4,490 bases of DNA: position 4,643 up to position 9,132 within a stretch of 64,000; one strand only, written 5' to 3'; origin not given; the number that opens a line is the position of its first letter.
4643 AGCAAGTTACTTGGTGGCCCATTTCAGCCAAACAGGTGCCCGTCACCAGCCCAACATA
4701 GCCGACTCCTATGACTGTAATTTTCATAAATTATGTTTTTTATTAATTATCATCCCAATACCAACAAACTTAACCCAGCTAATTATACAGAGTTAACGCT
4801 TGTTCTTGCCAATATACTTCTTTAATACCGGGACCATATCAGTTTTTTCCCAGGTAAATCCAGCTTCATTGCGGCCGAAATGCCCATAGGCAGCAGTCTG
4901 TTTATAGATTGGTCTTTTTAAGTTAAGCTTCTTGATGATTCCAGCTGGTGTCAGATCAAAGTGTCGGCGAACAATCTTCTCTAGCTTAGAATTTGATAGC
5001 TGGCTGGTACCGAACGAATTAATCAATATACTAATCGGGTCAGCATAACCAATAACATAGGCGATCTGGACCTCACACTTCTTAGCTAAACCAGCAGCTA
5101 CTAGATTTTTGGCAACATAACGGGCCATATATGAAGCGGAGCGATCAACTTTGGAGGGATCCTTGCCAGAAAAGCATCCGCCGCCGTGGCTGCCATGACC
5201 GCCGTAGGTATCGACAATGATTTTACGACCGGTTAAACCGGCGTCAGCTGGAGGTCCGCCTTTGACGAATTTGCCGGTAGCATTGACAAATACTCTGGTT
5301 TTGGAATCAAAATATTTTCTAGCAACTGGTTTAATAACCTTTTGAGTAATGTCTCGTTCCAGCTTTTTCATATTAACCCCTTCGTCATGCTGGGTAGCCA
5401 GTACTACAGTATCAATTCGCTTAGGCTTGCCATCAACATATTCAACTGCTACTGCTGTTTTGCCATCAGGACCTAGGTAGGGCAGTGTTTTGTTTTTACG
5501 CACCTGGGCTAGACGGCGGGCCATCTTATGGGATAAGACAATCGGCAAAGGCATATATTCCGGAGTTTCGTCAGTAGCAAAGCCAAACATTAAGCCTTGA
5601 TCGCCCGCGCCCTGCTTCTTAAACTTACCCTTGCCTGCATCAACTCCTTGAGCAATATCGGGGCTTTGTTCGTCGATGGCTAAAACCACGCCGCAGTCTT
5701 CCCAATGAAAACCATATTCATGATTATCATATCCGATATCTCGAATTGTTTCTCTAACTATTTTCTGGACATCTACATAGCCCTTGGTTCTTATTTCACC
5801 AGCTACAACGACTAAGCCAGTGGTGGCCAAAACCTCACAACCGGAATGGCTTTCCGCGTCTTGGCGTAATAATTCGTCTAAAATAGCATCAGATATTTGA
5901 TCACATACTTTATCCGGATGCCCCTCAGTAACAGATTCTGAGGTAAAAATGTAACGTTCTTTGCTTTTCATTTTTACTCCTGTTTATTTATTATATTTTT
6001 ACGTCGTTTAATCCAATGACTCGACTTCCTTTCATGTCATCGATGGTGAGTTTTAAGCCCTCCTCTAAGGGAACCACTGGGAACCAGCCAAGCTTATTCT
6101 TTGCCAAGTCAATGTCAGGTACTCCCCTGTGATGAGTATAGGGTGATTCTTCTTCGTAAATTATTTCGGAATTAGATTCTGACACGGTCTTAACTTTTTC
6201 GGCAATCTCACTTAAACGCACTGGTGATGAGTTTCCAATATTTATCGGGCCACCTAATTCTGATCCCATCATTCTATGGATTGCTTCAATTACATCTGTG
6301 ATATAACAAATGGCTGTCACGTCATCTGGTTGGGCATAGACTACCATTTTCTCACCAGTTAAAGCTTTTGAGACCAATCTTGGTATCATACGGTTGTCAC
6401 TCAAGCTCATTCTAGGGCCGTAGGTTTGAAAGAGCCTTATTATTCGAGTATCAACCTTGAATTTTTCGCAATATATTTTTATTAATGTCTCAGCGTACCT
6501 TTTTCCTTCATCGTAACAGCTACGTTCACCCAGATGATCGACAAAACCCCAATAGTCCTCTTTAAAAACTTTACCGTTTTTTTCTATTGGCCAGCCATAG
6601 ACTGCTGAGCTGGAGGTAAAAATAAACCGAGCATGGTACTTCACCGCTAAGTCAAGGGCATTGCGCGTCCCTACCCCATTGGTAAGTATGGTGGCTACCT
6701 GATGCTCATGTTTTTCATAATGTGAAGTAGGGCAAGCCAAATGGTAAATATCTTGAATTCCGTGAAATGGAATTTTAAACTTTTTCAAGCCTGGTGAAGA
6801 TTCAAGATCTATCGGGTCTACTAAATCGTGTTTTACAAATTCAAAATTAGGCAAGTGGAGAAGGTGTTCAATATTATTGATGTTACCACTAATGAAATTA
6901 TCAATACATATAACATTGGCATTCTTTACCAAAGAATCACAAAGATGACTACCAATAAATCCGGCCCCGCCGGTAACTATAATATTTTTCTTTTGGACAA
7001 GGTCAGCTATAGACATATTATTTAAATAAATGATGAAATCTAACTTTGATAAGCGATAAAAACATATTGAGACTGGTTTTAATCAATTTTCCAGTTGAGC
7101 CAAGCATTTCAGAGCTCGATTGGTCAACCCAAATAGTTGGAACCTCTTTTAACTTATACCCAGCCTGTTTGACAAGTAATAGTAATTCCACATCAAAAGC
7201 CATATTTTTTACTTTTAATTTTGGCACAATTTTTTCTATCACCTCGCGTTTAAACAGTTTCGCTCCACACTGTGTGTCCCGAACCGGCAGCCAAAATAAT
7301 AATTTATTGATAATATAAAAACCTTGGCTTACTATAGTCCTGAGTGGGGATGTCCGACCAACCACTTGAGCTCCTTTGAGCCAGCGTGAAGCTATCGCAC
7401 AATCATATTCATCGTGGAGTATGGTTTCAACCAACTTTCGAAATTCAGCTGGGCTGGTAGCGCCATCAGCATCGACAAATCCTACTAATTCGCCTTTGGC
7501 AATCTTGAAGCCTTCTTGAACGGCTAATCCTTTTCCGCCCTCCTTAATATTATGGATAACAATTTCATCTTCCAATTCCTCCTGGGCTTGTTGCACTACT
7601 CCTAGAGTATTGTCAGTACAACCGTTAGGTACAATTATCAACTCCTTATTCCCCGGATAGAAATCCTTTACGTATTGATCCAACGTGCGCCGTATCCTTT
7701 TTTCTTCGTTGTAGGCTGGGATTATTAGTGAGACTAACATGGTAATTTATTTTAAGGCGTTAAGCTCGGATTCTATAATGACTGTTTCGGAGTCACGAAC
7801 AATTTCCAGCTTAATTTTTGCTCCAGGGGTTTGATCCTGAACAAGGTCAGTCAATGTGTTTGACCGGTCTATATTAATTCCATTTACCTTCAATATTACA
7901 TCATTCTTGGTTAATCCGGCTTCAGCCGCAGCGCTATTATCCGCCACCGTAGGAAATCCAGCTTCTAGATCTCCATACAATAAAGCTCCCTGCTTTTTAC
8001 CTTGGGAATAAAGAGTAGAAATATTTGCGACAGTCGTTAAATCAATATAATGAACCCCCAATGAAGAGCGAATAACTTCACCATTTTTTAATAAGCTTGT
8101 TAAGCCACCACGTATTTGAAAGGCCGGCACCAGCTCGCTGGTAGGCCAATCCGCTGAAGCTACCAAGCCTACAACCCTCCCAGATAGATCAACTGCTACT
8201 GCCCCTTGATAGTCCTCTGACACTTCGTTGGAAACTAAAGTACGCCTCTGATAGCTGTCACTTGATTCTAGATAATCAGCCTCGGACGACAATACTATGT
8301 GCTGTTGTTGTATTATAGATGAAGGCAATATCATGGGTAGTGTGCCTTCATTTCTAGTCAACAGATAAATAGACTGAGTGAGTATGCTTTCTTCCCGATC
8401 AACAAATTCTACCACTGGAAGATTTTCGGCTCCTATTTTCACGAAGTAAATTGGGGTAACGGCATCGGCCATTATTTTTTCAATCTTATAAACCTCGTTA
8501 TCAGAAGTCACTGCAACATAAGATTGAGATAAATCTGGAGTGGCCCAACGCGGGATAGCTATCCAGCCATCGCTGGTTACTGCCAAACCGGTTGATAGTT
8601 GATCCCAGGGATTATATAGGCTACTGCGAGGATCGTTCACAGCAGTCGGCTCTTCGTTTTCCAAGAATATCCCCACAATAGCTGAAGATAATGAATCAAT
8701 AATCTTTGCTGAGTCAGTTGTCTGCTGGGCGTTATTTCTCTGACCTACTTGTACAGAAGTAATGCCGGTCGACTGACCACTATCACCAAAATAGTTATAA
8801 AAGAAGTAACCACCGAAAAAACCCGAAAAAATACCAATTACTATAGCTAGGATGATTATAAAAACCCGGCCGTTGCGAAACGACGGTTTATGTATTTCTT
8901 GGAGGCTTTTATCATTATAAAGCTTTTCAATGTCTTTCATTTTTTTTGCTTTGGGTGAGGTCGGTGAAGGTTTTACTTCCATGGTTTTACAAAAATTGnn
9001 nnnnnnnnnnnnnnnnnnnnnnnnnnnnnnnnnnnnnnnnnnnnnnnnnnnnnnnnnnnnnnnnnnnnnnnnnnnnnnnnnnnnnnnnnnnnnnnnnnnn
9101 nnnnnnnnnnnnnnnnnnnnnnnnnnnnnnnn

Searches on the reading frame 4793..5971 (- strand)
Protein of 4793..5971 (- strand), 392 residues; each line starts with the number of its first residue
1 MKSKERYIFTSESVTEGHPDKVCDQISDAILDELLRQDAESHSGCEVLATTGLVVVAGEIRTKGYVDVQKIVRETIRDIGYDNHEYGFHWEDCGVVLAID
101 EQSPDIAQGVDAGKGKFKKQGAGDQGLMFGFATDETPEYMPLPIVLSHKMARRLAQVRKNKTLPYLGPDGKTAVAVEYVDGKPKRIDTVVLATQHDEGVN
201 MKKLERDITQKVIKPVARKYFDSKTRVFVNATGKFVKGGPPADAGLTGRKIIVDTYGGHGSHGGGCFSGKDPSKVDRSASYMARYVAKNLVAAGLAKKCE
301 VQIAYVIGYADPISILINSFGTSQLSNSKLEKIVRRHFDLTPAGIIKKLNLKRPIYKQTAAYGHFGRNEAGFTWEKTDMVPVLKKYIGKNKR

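Call 64: search_protein_families(library=pfam, proteins=[window:4793-5971:-], max_evalue=0.00001)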
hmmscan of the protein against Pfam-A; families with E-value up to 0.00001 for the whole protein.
window:4793-5971:- (392 aa): 3 families
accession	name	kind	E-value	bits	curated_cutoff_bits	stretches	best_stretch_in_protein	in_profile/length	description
PF02773.21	S-AdoMet_synt_C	-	3.9e-67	224.9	25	1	238-376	2-138/138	S-adenosylmethionine synthetase, C-terminal domain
PF02772.21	S-AdoMet_synt_M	-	2.3e-46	157.3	29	1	119-235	1-120/120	S-adenosylmethionine synthetase, central domain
PF00438.25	S-AdoMet_synt_N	-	1.8e-43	147.6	33.1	1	7-104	2-99/99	S-adenosylmethionine synthetase, N-terminal domain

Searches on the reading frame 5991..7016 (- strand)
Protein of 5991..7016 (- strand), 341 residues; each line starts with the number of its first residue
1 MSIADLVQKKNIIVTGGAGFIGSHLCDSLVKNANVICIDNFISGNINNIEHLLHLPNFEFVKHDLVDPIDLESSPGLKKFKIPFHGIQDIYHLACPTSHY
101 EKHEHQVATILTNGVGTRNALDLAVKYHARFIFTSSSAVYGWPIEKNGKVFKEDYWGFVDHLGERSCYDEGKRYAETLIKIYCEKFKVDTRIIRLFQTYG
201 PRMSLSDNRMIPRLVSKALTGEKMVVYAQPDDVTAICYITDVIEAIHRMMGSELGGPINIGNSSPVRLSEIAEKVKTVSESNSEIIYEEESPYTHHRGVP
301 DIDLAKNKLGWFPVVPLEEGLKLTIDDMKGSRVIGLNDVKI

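Call 64: search_protein_families(library=pfam, proteins=[window:5991-7016:-], max_evalue=0.00001)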
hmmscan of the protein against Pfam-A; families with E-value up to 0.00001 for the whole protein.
window:5991-7016:- (341 aa): 4 families
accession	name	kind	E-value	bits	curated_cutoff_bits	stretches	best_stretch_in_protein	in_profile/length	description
PF16363.11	GDP_Man_Dehyd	-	1.7e-38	133.4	27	1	13-322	1-330/332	GDP-mannose 4,6 dehydratase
PF01370.27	Epimerase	-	3.9e-38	131.7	20.9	1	12-261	1-240/240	NAD dependent epimerase/dehydratase family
PF01073.25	3Beta_HSD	-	5.8e-12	45.7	22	1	13-245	1-224/280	3-beta hydroxysteroid dehydrogenase/isomerase family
PF07993.18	NAD_binding_4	-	1.4e-08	34.6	20.1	0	86-215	88-226/258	Male sterility protein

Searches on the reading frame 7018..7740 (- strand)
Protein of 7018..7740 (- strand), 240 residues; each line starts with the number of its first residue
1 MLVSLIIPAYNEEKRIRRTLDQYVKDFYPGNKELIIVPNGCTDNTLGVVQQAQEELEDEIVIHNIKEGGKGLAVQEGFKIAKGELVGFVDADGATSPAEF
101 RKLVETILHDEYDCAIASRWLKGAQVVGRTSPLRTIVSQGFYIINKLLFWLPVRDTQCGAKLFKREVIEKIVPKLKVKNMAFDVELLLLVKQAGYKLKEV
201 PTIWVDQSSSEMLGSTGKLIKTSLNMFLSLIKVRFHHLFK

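Call 64: search_protein_families(library=pfam, proteins=[window:7018-7740:-], max_evalue=0.00001)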
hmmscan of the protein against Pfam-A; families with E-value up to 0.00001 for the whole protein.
window:7018-7740:- (240 aa): 3 families
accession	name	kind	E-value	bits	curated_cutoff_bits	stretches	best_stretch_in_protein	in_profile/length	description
PF00535.33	Glycos_transf_2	-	2.6e-29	102.7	23.3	1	4-171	1-167/168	Glycosyl transferase family 2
PF13641.12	Glyco_tranf_2_3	-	9.6e-18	65.5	27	1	3-198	3-202/230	Glycosyltransferase like family 2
PF10111.15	Glyco_tranf_2_2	-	2.7e-09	37.3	27.3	1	4-107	1-106/276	Glycosyltransferase like family 2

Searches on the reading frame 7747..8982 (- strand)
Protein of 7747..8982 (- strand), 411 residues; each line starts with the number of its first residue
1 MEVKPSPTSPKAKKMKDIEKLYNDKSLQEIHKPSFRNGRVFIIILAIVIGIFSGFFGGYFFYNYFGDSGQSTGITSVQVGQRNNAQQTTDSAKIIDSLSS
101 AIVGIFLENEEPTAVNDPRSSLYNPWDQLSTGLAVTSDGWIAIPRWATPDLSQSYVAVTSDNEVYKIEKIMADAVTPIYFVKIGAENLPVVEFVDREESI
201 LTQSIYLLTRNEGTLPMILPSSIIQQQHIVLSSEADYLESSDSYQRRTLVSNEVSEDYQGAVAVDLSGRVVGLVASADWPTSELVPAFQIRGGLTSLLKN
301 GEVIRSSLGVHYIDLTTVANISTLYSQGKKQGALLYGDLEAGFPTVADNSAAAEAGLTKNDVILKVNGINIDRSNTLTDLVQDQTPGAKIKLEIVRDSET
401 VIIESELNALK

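Call 64: search_protein_families(library=pfam, proteins=[window:7747-8982:-], max_evalue=0.00001)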
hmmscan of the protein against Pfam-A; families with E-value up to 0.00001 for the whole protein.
window:7747-8982:- (411 aa): 2 families
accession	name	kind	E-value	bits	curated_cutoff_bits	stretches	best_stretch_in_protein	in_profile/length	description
PF13180.12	PDZ_2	-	1.4e-10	41.8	27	1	345-402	18-75/80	PDZ domain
PF17820.7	PDZ_6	-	2.5e-09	37.2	27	1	345-396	4-54/54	PDZ domain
